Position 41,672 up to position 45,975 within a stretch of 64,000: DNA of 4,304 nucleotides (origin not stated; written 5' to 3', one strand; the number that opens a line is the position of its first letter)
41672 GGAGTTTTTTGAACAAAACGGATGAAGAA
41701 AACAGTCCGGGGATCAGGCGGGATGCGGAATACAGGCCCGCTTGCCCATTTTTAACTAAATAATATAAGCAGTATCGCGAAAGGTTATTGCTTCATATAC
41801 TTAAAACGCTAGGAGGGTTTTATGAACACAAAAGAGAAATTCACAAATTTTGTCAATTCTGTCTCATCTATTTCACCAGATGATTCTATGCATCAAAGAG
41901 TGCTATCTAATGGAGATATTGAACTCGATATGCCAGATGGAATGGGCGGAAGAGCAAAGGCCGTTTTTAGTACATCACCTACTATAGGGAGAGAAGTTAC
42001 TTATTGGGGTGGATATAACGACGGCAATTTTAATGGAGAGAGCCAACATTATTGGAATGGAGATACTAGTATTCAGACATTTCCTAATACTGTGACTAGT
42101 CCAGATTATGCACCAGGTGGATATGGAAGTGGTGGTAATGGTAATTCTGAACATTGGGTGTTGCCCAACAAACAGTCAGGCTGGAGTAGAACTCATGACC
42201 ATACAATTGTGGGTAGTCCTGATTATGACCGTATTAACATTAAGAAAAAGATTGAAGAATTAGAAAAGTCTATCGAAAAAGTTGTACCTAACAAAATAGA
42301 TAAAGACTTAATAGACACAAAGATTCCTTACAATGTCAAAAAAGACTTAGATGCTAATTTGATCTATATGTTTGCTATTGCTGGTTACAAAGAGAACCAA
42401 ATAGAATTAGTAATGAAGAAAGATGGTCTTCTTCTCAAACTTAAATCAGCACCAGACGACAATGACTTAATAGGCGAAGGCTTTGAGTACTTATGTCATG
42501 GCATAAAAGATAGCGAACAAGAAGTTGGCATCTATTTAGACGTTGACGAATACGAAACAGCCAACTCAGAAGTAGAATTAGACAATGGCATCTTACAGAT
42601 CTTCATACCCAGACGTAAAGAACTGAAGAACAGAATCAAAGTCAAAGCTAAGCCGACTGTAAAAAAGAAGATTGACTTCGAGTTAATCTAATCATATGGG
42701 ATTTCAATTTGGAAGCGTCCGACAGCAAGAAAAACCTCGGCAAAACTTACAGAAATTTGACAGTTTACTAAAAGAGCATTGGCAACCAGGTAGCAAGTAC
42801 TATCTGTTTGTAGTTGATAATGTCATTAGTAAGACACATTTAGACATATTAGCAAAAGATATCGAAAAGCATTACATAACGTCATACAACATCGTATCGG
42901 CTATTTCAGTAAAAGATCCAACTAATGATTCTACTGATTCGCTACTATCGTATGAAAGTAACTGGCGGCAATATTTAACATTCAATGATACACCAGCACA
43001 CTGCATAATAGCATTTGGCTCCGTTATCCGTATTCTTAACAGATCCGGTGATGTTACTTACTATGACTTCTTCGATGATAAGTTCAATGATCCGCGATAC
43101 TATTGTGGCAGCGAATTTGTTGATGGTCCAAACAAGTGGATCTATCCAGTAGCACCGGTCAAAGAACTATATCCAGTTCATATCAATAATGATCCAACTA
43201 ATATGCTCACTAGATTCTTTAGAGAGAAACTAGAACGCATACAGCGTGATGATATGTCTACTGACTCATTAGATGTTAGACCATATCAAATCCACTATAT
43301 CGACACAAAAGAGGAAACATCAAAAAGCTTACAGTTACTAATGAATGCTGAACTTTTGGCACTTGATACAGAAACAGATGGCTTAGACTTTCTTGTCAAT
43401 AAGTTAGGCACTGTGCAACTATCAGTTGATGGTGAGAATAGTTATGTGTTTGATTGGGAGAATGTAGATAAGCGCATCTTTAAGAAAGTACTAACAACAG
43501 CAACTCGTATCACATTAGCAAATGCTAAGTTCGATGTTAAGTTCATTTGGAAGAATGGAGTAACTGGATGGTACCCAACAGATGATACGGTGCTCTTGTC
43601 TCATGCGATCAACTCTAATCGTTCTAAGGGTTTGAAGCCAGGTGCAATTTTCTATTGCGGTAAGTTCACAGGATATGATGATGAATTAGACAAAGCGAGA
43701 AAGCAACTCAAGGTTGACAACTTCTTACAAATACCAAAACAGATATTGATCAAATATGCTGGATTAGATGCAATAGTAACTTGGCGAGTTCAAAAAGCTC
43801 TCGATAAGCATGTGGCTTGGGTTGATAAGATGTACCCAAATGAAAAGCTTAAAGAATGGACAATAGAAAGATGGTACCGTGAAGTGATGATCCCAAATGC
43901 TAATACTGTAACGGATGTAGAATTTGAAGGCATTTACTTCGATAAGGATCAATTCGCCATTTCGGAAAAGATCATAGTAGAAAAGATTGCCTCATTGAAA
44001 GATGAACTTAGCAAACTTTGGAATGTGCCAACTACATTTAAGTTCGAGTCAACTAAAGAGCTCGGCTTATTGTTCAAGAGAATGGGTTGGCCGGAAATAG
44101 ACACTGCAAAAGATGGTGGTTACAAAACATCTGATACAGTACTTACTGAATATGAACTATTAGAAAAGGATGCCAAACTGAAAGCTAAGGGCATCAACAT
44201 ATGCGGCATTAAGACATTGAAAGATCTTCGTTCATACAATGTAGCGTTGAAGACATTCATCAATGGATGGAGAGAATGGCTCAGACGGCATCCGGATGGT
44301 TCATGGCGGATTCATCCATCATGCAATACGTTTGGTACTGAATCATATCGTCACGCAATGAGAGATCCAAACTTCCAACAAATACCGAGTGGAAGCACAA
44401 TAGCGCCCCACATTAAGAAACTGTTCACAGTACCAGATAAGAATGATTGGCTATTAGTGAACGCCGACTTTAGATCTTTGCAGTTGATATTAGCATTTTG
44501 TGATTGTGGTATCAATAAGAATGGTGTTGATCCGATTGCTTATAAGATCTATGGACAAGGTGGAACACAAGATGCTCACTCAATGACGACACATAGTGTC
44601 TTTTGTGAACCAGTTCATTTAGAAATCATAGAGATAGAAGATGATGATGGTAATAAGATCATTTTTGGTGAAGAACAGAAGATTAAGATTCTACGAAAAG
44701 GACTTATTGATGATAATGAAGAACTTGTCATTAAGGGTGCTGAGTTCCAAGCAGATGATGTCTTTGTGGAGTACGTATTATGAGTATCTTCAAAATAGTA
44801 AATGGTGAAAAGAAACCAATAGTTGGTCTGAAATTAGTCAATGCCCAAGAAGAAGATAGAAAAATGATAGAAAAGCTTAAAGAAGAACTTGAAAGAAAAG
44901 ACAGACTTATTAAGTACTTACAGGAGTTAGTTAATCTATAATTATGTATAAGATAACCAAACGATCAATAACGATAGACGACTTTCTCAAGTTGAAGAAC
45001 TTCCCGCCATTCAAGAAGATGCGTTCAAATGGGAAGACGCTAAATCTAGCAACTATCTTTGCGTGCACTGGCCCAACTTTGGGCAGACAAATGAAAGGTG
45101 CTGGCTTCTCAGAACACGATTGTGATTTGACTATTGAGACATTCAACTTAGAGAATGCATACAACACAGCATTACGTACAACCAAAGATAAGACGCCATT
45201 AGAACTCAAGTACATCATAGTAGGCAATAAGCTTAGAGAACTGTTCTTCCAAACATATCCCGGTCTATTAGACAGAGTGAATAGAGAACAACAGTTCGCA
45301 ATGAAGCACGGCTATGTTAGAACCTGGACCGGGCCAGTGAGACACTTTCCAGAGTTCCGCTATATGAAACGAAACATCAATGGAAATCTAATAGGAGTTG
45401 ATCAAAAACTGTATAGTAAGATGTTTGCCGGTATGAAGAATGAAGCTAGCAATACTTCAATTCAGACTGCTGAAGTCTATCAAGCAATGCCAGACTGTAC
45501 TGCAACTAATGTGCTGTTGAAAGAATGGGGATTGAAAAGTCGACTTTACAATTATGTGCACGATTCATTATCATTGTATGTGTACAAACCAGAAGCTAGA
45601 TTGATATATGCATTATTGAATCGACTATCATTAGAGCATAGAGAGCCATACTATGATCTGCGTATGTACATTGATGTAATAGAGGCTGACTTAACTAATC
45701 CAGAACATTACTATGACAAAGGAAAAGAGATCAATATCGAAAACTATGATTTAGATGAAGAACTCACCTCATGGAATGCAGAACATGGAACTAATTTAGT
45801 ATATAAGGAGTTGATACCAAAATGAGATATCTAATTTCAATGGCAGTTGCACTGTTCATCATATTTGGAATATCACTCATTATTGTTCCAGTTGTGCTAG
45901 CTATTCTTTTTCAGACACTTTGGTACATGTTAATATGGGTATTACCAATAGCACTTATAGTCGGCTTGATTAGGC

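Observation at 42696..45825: Family A DNA polymerase encoded as two ORFs, interrupted exactly between the O-helix region and motif B by about 450 nt that include a 53-codon ORF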

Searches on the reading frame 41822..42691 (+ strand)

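Call 3: search_protein_families(library=pfam, proteins=[window:41822-42691:+], max_evalue=0.01)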
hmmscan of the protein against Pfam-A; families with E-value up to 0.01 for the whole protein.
window:41822-42691:+ (289 aa): 0 families

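Call 95: search_protein_families(library=phrogs, proteins=[window:41822-42691:+], max_evalue=0.001)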
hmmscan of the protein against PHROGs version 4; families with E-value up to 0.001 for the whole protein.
window:41822-42691:+ (289 aa): 1 family
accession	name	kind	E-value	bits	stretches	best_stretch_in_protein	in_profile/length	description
phrog_432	-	other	7.7e-08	33.3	1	165-270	41-140/148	Hsp20 heat shock protein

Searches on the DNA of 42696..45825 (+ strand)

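Call 4: search_dna_similar(query=window:42696-45825:+, collection=phages, mode=distant, max_rows=25)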
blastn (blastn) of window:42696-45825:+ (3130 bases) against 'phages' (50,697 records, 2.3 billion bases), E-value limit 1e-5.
No match.

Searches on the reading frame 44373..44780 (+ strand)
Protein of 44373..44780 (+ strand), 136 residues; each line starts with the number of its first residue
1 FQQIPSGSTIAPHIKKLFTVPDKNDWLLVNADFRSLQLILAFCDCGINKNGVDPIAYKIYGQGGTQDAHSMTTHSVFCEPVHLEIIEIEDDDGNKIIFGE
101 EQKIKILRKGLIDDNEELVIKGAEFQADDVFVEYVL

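Call 82: search_protein_representatives(protein=window:44373-44780:+)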
Query: 136 residues. Proteins with E-value up to 0.001 (for the whole library): 62; up to 1e-10: 18; up to 1e-30: 3. The best 62 are listed.
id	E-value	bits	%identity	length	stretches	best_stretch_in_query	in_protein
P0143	4.8e-38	146.3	57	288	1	1-135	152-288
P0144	5.0e-37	143.0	55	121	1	22-134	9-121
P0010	3.6e-36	140.2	54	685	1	1-134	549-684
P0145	1.2e-22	96.5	57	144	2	64-134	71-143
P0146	1.2e-21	93.3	52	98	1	40-134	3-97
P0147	6.7e-20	87.6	52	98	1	40-135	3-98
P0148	1.3e-19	86.7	42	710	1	7-129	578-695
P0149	7.7e-19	84.1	52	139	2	63-132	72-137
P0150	8.8e-17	77.5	47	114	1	22-134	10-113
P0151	1.4e-14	70.4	43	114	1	22-112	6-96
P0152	2.8e-14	69.4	46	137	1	22-131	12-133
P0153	3.5e-14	69.1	39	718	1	2-109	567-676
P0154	6.5e-13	64.9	39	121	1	17-110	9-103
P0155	5.4e-12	61.9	37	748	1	25-135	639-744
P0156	5.7e-12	61.9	60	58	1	21-72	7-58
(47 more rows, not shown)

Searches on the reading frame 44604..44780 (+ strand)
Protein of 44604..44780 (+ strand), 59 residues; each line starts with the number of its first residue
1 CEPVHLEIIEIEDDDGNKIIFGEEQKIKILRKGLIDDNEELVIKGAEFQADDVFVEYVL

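Call 21: search_protein_families(library=pfam, proteins=[window:44604-44780:+], max_evalue=10)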
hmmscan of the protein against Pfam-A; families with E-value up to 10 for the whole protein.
seq(59 aa): 1 family
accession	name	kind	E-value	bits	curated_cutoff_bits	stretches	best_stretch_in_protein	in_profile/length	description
PF24123.1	Myosin_VII_N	-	0.012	16.1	27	1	9-29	32-52/53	Myosin VII N-terminal beta barrel domain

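Call 62: search_solved_structures(query=A5, max_evalue=10, show_alignments=2)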
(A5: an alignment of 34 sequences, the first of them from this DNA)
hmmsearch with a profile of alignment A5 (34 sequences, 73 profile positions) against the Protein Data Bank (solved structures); distinct sequences matched with E-value up to 10: 19.
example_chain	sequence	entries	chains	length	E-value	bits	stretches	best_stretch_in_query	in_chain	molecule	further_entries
6i60_A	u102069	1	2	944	0.059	16.6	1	16-59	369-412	Alpha-rhamnosidase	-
3lpn_A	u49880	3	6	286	0.082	16.1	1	35-63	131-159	Ribose-phosphate pyrophosphokinase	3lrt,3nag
3mbi_A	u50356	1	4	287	0.083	16.1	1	35-63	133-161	Ribose-phosphate pyrophosphokinase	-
7swr_A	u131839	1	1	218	0.36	14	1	3-33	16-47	Chromoprotein gfasPurple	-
7sws_A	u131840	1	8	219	0.41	13.9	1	3-33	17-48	Chromoprotein amilCP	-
2arl_A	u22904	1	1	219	0.43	13.8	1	3-33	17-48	GFP-like non-fluorescent chromoprotein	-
2p4m_A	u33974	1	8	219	0.43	13.8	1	3-33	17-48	GFP-like non-fluorescent chromoprotein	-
9lpu_A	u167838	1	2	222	0.51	13.5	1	3-33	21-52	Large stokes shift fluorescent protein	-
8xc6_A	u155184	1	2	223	0.52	13.5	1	3-33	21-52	fluorescent protein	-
3ir8_A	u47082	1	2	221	0.52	13.5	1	3-33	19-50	Large stokes shift fluorescent protein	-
8ydo_A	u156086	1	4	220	0.53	13.5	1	3-33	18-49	Large stokes shift fluorescent protein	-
2whs_A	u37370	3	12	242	0.63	13.3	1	4-33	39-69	LARGE STOKES SHIFT FLUORESCENT PROTEIN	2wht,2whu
6qaz_A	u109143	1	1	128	0.75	13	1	5-38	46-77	cyanophage-like gp41-1 intein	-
3lf4_A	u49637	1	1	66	0.98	12.7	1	4-33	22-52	Fluorescent Timer Precursor Blue102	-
9hth_A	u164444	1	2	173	1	12.6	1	4-51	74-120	DNA-directed DNA polymerase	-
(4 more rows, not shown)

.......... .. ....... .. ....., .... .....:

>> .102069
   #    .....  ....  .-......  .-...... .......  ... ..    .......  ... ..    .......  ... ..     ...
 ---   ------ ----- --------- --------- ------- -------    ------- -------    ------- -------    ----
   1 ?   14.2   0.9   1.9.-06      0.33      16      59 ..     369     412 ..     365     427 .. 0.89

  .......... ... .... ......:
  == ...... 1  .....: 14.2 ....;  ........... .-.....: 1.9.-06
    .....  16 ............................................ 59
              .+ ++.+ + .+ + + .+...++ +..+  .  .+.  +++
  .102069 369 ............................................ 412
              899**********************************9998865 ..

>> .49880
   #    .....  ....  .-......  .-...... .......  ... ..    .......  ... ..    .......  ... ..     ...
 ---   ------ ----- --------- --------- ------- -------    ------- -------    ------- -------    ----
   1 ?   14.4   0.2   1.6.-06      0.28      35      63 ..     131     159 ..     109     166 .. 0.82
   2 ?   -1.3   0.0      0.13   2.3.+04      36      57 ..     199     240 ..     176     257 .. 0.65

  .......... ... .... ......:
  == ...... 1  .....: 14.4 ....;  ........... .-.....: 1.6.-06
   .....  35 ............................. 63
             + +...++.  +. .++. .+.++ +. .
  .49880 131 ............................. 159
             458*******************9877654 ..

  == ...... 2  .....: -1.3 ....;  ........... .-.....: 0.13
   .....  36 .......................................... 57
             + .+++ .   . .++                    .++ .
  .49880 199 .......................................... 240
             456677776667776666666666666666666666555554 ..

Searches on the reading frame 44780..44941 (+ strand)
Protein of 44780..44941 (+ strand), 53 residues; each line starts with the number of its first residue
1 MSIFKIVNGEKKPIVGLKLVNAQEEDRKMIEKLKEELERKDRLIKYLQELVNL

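Call 3: search_protein_families(library=pfam, proteins=[window:44780-44941:+], max_evalue=0.01)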
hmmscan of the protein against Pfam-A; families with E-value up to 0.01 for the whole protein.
window:44780-44941:+ (53 aa): 1 family
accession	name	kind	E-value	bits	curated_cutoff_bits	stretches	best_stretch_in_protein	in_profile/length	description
PF11594.13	Med28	-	0.0011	19.8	29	1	23-52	67-96/102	Mediator complex subunit 28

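Call 21: search_protein_families(library=pfam, proteins=[window:44780-44938:+], max_evalue=10)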
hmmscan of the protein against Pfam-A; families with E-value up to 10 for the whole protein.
seq(53 aa): 3 families
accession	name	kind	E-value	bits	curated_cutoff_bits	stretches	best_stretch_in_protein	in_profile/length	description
PF11594.13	Med28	-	0.0011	19.8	29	1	23-52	67-96/102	Mediator complex subunit 28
PF21928.1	XLF_CC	-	0.016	15.5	27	1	19-45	13-40/53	XLF protein coiled-coil region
PF10018.14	Med4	-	0.033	14.3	26.9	1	16-51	17-52/190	Vitamin-D-receptor interacting Mediator subunit 4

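Call 31: find_related_loci(query=window:44780-44941:+, collection=viral_contigs, flank=4000)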
Query window:44780-44941:+ (53 aa) in viral_contigs; peptide patterns used: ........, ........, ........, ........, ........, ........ (x = any residue, [..] = any of these).
50 stretches matched a pattern, but none encodes a relative of the query by tblastn (E <= 1e-3).

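Call 95: search_protein_families(library=phrogs, proteins=[window:44780-44941:+], max_evalue=0.001)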
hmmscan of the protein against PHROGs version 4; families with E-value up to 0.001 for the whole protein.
window:44780-44941:+ (53 aa): 0 families
